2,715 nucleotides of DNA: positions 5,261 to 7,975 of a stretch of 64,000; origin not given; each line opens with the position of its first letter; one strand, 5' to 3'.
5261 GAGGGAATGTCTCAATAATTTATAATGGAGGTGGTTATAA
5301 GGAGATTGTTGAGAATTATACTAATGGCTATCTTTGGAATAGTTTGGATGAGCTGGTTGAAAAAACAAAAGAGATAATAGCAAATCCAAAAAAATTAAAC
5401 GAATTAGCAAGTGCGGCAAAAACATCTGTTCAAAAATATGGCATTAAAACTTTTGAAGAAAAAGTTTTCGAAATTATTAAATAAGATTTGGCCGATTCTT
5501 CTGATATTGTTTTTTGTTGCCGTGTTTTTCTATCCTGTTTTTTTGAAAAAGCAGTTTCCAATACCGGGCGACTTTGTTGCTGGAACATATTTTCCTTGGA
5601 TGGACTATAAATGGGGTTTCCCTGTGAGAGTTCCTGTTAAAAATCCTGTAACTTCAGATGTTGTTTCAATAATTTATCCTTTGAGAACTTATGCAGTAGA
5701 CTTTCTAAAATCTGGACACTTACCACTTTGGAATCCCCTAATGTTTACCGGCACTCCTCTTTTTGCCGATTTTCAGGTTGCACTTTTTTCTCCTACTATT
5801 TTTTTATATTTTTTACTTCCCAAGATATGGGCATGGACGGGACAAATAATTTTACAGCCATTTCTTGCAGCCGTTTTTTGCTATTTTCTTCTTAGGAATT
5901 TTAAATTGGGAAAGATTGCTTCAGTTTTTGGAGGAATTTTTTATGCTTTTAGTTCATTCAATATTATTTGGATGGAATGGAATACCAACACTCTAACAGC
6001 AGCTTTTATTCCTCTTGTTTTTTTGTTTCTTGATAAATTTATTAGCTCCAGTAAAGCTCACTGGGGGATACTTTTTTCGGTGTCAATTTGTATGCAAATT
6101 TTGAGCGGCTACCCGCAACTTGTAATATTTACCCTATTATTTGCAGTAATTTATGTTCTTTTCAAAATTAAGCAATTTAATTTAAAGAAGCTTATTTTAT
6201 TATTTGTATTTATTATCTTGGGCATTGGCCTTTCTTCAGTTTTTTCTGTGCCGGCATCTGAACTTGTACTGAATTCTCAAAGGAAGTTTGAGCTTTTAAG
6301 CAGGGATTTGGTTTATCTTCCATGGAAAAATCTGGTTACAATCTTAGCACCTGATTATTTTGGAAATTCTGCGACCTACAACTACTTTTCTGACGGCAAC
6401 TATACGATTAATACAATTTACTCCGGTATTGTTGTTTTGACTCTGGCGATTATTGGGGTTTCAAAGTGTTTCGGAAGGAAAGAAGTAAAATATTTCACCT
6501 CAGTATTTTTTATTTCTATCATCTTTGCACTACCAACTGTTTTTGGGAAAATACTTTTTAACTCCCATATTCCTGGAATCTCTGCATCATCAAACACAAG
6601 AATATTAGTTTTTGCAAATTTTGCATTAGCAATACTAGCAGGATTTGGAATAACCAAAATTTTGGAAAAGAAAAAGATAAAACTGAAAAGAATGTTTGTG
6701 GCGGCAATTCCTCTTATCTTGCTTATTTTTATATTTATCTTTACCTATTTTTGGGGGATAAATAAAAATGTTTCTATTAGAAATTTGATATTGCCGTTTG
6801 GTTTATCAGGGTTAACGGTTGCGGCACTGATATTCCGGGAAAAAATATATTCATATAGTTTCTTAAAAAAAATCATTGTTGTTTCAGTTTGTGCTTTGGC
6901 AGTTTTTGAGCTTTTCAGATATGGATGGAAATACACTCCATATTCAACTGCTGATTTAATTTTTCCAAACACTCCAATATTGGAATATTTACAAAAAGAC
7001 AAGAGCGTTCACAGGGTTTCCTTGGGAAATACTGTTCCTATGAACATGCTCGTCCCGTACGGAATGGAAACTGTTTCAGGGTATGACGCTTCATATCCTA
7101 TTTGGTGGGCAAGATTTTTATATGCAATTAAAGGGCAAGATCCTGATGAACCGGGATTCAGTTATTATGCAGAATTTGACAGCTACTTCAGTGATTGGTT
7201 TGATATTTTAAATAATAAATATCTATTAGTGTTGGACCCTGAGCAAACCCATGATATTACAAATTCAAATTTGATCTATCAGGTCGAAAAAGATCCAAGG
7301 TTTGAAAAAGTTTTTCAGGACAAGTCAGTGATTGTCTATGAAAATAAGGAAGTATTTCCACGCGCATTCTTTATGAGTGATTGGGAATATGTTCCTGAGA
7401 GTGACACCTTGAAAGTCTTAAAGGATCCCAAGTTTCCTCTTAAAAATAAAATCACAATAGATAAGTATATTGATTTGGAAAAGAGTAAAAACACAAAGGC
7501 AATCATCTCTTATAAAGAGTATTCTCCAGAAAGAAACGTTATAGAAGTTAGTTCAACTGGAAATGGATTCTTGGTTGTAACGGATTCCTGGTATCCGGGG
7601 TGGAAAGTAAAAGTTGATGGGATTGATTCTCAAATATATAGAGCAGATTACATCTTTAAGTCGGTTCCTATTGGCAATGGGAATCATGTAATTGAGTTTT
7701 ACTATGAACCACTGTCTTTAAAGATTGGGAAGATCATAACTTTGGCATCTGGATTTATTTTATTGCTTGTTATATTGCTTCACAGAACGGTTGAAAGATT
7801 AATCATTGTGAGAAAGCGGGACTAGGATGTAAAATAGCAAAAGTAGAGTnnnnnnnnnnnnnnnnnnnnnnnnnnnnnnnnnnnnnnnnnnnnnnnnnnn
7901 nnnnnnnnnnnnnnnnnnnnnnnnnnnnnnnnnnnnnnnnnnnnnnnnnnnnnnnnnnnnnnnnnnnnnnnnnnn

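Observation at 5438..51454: Hyper-expanded arsenal of about 22 GT-C-like polytopic membrane glycosyltransferases in one locus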

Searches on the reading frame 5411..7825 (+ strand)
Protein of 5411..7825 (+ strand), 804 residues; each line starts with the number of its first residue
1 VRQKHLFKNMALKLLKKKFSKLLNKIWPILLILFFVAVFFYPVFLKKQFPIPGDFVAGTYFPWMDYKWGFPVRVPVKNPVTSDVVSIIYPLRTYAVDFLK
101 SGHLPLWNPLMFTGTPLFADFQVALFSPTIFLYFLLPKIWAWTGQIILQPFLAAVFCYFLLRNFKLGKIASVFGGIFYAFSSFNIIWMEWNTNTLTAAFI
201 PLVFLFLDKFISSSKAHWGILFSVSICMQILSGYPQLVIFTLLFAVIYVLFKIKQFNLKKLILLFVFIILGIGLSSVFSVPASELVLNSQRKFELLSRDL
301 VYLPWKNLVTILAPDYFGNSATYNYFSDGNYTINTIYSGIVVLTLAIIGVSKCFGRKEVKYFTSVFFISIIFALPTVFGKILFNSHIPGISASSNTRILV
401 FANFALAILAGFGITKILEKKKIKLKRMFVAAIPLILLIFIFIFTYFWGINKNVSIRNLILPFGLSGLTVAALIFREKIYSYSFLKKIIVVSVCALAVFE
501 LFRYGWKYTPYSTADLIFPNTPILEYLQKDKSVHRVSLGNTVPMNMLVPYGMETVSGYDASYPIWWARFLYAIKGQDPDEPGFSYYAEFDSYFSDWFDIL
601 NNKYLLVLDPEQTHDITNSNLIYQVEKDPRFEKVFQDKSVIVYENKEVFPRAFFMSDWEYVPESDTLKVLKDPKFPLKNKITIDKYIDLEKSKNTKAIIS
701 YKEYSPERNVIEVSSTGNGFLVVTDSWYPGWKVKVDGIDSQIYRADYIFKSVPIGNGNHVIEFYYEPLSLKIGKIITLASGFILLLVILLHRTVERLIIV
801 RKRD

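Call 4: search_protein_families(library=pfam, proteins=[window:5411-7825:+], max_evalue=0.01)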
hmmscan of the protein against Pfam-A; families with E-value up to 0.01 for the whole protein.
window:5411-7825:+ (804 aa): 2 families
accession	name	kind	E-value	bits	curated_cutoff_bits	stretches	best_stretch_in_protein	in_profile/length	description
PF09586.16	YfhO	-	3.9e-19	69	28.5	2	126-656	73-595/835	Bacterial membrane protein YfhO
PF10131.15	PTPS_related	-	0.0066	15.4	26.4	0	137-440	21-301/621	6-pyruvoyl-tetrahydropterin synthase related domain; membrane protein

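Call 17: search_protein_families(library=ncbifam, proteins=[window:5411-7825:+], max_evalue=0.1)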
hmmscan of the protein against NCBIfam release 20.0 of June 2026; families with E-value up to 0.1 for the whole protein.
window:5411-7825:+ (804 aa): 3 families
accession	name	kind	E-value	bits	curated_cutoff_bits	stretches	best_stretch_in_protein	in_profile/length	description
NF047589.1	GlcsyltransPgfM1Strep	equivalog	4e-07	28.5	1400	1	716-787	878-950/955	glycosyltransferase PgfM1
NF047590.1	GlcsyltransPgfM2Strep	equivalog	2.8e-06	25.8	1500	1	715-792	804-878/884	glycosyltransferase PgfM2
NF041380.1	XopAA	equivalog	0.018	13.3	1100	1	318-393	251-324/690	type III secretion system effector XopAA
